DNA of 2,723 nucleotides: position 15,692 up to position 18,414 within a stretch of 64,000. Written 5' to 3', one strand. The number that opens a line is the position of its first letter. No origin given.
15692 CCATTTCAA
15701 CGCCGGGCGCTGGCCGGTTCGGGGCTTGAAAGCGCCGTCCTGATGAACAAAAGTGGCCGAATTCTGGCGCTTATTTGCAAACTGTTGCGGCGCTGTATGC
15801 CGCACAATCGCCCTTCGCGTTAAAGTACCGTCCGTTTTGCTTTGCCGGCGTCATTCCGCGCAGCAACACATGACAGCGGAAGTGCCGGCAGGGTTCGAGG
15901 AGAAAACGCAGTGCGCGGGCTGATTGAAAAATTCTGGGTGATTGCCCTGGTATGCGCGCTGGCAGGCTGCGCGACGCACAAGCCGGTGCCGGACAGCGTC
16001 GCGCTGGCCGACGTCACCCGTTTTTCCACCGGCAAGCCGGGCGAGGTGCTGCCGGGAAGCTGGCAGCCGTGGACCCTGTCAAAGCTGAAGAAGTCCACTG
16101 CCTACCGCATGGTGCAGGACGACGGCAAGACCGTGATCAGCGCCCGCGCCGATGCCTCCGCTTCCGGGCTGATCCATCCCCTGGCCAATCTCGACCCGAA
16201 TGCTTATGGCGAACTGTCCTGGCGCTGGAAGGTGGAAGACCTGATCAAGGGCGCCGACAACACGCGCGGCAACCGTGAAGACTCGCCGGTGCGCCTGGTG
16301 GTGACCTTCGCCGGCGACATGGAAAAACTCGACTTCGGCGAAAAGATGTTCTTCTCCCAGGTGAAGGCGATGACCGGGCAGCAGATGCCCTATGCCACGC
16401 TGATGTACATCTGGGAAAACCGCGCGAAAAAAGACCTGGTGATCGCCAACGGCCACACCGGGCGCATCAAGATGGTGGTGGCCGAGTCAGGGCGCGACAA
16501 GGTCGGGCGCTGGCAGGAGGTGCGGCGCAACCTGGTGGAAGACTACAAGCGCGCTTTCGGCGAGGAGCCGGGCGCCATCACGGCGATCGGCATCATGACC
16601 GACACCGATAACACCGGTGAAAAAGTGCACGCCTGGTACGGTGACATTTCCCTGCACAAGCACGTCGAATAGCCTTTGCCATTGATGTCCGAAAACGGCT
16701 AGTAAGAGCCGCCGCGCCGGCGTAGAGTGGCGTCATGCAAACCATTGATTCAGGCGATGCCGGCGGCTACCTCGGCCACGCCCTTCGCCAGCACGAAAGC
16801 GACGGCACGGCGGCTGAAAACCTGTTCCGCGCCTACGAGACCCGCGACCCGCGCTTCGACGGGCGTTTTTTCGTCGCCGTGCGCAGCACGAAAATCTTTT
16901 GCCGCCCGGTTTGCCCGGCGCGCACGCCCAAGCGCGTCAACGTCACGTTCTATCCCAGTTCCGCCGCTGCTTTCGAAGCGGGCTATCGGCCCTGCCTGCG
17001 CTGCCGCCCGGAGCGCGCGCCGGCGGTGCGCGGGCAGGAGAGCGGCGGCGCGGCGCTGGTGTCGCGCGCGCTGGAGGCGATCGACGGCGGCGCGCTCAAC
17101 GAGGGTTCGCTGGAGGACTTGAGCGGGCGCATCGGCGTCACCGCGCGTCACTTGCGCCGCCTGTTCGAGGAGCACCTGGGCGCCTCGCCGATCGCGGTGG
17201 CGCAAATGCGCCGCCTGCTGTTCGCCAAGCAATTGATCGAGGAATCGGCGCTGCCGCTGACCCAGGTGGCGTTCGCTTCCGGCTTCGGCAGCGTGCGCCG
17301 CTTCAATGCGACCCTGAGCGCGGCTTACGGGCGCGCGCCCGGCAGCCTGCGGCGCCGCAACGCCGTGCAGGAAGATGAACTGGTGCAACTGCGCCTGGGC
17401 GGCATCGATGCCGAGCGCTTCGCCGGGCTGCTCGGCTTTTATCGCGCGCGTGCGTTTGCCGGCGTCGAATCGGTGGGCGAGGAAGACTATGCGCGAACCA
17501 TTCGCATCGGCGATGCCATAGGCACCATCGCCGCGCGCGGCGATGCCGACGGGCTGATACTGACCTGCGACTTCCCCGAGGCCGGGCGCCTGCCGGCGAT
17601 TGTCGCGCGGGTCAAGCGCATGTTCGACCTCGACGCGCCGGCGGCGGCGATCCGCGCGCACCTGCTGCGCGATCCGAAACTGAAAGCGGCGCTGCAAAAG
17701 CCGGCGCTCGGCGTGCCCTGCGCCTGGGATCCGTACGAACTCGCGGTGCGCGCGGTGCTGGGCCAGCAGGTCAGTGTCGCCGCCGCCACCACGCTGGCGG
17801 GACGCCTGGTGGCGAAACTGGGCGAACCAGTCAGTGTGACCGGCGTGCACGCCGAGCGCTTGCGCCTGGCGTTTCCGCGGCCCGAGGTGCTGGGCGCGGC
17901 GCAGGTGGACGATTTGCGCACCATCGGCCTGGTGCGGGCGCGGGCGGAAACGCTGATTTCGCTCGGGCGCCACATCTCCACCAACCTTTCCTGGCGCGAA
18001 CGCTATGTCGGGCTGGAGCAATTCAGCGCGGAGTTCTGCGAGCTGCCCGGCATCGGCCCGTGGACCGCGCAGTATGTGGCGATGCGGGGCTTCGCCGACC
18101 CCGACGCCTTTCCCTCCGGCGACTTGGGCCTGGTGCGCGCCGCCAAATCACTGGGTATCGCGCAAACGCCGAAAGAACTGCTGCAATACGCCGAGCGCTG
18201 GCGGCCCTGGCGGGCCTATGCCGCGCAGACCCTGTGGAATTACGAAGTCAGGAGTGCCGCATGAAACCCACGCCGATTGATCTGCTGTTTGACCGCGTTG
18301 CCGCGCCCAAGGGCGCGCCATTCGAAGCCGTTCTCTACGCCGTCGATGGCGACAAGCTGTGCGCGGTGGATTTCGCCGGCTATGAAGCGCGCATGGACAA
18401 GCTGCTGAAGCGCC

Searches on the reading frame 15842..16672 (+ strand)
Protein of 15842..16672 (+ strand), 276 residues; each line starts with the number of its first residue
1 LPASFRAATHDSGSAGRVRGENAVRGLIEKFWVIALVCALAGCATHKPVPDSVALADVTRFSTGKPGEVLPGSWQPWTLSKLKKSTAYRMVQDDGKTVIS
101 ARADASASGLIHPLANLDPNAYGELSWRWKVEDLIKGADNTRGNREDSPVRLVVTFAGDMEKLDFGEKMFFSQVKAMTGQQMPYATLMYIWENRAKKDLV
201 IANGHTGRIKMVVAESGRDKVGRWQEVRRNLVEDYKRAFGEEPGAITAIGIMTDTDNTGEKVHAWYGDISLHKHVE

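Call 86: search_protein_families(library=pfam, proteins=[window:15842-16672:+], max_evalue=0.001)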
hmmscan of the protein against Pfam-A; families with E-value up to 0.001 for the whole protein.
window:15842-16672:+ (276 aa): 1 family
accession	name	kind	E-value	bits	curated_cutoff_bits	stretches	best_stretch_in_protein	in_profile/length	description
PF11249.13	DUF3047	-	3.6e-72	242.5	27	1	73-269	2-197/198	Protein of unknown function (DUF3047)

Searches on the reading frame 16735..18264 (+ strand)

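Call 86: search_protein_families(library=pfam, proteins=[window:16735-18264:+], max_evalue=0.001)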
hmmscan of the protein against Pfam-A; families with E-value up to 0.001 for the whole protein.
window:16735-18264:+ (509 aa): 5 families
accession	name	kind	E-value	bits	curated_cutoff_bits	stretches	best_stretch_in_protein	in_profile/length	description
PF02805.21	Ada_Zn_binding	-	4.1e-29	100.8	23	1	31-93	3-65/65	Metal binding domain of Ada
PF06029.17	AlkA_N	-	3.8e-22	79.2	26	1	229-332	12-118/118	AlkA N-terminal domain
PF12833.13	HTH_18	-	7.6e-19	68.2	33.6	1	130-208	2-80/80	Helix-turn-helix domain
PF00730.31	HhH-GPD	-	4.4e-12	46.7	26.2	1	338-490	1-107/108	HhH-GPD superfamily base excision DNA repair protein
PF00165.29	HTH_AraC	-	7.3e-05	23.2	26.6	0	172-206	8-41/42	Bacterial regulatory helix-turn-helix proteins, AraC family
